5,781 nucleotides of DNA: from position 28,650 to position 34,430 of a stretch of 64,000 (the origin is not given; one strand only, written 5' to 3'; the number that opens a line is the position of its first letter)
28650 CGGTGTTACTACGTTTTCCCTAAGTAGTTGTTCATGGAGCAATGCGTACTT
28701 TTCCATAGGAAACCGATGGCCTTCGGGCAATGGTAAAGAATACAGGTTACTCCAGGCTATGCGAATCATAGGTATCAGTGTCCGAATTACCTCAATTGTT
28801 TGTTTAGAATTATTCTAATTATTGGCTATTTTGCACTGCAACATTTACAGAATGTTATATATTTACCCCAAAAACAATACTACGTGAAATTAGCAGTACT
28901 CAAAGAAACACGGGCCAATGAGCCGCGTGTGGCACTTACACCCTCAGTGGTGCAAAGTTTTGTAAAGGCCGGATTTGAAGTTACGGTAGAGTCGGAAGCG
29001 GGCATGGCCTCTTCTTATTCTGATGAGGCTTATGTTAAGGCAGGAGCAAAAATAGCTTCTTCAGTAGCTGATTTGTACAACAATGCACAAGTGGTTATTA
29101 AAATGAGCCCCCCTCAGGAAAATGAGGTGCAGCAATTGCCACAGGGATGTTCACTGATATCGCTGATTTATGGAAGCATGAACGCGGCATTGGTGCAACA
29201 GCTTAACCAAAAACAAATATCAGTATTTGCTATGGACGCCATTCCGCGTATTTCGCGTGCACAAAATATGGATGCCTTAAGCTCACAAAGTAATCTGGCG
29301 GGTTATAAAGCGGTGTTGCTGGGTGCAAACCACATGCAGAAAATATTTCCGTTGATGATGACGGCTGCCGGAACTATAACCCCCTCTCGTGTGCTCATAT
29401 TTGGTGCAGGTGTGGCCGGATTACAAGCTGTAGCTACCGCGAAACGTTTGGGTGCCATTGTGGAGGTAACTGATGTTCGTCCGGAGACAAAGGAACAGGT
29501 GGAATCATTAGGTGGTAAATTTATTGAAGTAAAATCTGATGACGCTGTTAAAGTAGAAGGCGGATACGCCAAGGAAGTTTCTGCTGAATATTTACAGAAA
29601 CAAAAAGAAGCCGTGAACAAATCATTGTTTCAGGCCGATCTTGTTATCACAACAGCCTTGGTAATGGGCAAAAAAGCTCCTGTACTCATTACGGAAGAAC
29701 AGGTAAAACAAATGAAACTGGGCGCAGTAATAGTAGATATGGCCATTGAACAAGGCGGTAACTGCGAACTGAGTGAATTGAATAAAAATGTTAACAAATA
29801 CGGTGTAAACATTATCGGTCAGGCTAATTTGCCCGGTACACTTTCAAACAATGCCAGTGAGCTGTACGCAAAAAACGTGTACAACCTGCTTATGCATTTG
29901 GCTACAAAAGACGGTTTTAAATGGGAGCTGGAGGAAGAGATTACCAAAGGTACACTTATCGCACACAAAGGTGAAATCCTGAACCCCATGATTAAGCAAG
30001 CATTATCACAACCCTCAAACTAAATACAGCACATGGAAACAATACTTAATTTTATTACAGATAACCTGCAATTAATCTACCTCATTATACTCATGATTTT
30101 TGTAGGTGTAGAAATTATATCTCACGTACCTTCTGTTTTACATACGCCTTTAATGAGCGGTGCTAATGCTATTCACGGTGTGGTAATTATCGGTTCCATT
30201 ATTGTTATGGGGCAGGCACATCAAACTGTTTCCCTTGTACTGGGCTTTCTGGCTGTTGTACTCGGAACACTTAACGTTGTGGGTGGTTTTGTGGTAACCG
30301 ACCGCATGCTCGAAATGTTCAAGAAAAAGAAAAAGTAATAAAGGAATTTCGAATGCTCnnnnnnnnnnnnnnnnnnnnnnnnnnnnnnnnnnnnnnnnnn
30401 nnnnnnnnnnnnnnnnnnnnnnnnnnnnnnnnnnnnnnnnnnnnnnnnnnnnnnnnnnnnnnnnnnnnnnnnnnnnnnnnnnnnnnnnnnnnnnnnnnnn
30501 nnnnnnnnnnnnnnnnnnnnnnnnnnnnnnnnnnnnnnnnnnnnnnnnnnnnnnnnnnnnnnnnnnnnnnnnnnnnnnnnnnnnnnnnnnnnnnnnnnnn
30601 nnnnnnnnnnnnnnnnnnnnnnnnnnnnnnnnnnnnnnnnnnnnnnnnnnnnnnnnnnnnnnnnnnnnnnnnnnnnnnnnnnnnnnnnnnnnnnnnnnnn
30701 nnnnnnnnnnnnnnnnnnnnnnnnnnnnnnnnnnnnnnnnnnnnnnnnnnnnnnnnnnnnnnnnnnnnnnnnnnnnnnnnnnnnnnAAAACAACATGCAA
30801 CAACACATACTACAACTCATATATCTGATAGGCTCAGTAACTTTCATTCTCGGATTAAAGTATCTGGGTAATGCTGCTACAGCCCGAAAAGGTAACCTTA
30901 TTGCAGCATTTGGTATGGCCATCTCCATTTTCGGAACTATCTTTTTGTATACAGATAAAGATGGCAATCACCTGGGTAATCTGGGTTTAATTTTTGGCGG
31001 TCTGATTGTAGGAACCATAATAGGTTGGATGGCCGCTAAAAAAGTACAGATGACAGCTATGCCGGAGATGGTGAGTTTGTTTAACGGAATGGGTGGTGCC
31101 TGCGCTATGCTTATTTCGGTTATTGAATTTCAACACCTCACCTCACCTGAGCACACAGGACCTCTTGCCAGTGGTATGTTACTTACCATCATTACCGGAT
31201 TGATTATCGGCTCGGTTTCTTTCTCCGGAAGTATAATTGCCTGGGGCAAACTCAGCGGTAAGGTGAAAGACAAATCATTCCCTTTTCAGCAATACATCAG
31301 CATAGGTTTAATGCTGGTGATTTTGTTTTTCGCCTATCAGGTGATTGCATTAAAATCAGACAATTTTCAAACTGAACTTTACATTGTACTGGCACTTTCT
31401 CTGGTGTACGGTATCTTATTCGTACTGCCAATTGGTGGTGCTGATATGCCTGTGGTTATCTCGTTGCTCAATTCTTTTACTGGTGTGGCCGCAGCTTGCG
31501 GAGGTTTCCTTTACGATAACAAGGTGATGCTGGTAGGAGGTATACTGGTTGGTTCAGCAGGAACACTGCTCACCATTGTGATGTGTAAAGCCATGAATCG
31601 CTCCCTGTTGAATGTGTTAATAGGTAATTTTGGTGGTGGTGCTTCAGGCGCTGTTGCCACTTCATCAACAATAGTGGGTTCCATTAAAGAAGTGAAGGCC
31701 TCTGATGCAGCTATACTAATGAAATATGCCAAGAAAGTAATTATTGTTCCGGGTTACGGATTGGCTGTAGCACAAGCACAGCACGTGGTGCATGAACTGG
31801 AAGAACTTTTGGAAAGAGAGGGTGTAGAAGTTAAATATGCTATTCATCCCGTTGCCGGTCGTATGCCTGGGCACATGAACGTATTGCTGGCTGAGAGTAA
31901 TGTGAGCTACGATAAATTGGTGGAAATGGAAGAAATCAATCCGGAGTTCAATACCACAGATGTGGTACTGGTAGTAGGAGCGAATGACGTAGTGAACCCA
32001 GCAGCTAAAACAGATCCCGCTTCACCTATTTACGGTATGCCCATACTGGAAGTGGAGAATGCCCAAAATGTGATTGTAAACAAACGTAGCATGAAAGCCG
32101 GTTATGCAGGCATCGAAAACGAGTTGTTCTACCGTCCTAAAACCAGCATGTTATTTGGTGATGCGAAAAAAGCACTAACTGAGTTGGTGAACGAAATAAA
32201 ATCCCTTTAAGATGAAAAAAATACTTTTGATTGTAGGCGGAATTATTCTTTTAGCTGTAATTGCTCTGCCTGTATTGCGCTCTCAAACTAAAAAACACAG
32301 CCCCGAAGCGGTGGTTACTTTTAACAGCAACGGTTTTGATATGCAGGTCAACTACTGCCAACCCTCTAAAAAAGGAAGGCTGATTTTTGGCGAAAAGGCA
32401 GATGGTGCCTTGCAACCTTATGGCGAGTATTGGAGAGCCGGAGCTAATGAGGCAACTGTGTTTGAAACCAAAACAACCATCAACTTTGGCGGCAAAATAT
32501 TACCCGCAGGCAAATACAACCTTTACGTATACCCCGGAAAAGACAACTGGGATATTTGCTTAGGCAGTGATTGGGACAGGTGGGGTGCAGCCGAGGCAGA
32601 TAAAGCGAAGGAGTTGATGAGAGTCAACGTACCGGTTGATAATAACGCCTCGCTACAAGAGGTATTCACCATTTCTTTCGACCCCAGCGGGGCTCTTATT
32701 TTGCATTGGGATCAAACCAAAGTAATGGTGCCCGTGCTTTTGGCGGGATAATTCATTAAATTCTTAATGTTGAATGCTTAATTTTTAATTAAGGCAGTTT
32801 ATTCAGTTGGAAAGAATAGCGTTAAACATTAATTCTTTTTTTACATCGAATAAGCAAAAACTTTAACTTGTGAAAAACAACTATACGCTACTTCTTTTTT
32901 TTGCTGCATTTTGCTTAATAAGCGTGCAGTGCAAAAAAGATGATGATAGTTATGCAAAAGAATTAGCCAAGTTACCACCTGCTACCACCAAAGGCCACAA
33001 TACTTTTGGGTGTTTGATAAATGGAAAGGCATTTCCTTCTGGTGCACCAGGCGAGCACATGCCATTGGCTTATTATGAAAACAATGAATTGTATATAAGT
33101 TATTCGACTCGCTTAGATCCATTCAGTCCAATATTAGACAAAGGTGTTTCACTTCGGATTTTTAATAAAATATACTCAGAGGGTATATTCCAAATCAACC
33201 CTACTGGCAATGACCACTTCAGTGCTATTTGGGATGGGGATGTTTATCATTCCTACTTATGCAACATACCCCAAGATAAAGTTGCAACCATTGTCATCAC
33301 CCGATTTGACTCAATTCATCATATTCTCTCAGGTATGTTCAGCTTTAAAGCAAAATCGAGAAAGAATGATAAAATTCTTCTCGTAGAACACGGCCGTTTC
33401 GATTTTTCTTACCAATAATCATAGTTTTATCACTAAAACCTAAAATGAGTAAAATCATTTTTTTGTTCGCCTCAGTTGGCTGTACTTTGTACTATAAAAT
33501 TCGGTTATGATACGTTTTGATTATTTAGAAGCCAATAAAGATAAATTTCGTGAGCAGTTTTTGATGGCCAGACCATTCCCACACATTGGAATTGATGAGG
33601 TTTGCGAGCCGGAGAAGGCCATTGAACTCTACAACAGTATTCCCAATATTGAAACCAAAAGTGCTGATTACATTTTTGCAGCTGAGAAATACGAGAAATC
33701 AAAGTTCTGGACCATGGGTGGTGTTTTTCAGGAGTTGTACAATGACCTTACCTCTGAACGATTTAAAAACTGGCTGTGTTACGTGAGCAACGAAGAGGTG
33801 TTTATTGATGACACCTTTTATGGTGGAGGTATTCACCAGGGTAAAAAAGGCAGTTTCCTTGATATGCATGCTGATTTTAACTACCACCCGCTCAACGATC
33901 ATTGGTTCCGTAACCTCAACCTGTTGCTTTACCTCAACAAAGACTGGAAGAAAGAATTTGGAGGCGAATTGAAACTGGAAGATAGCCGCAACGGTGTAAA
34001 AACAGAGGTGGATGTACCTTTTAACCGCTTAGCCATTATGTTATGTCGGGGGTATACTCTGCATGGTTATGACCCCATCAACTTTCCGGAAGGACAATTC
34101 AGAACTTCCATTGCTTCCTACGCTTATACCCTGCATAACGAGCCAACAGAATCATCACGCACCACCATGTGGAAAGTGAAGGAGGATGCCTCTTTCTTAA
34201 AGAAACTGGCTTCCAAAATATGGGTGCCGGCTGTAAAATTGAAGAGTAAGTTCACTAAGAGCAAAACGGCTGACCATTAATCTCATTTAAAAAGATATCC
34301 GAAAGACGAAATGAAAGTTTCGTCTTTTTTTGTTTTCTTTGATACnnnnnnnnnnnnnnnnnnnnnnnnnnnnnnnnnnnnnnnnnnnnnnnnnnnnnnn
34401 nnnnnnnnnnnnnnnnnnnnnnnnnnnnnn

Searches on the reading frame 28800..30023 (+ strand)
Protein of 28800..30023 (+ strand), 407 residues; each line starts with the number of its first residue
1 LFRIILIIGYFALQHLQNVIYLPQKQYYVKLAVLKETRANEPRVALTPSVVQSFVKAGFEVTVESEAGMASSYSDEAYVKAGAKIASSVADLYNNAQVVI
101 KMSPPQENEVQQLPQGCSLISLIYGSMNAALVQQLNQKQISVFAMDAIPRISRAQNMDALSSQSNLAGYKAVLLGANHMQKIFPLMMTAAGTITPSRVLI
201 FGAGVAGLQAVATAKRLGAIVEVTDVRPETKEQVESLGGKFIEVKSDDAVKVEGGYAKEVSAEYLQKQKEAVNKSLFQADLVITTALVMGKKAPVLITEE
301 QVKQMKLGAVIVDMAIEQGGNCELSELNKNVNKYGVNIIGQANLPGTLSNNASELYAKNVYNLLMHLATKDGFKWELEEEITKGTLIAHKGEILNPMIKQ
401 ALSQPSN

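Call 67: search_protein_families(library=pfam, proteins=[window:28800-30023:+], max_evalue=0.0001)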
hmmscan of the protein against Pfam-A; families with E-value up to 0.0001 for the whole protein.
window:28800-30023:+ (407 aa): 3 families
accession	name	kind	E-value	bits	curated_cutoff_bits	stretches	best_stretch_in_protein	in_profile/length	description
PF01262.27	AlaDh_PNT_C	-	2.1e-67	227.1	23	1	171-395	1-213/214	Alanine dehydrogenase/PNT, C-terminal domain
PF05222.21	AlaDh_PNT_N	-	3e-42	144.5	30.4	1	33-167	2-136/136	Alanine dehydrogenase/PNT, N-terminal domain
PF02826.25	2-Hacid_dh_C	-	1.9e-05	24.5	25.1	0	262-315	75-127/178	D-isomer specific 2-hydroxyacid dehydrogenase, NAD binding domain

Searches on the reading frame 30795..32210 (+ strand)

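Call 67: search_protein_families(library=pfam, proteins=[window:30795-32210:+], max_evalue=0.0001)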
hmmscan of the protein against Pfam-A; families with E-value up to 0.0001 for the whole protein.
window:30795-32210:+ (471 aa): 1 family
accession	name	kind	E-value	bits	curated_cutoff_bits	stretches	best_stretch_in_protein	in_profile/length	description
PF02233.22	PNTB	-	4.8e-180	599.8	31.7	1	7-466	2-455/456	NAD(P) transhydrogenase beta subunit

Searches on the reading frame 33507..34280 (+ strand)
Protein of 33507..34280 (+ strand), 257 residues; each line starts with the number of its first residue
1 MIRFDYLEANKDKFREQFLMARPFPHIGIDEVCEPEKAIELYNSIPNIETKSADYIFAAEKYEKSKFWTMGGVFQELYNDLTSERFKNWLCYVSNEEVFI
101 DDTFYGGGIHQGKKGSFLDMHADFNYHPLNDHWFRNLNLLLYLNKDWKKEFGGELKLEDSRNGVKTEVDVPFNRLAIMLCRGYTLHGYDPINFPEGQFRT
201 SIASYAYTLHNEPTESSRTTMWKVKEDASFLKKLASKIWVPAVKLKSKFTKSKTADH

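Call 67: search_protein_families(library=pfam, proteins=[window:33507-34280:+], max_evalue=0.0001)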
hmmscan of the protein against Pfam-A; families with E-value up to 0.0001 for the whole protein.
window:33507-34280:+ (257 aa): 1 family
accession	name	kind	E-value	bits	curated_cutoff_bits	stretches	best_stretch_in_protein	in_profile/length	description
PF13640.12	2OG-FeII_Oxy_3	-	2.9e-11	44.6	27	1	110-205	4-96/98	2OG-Fe(II) oxygenase superfamily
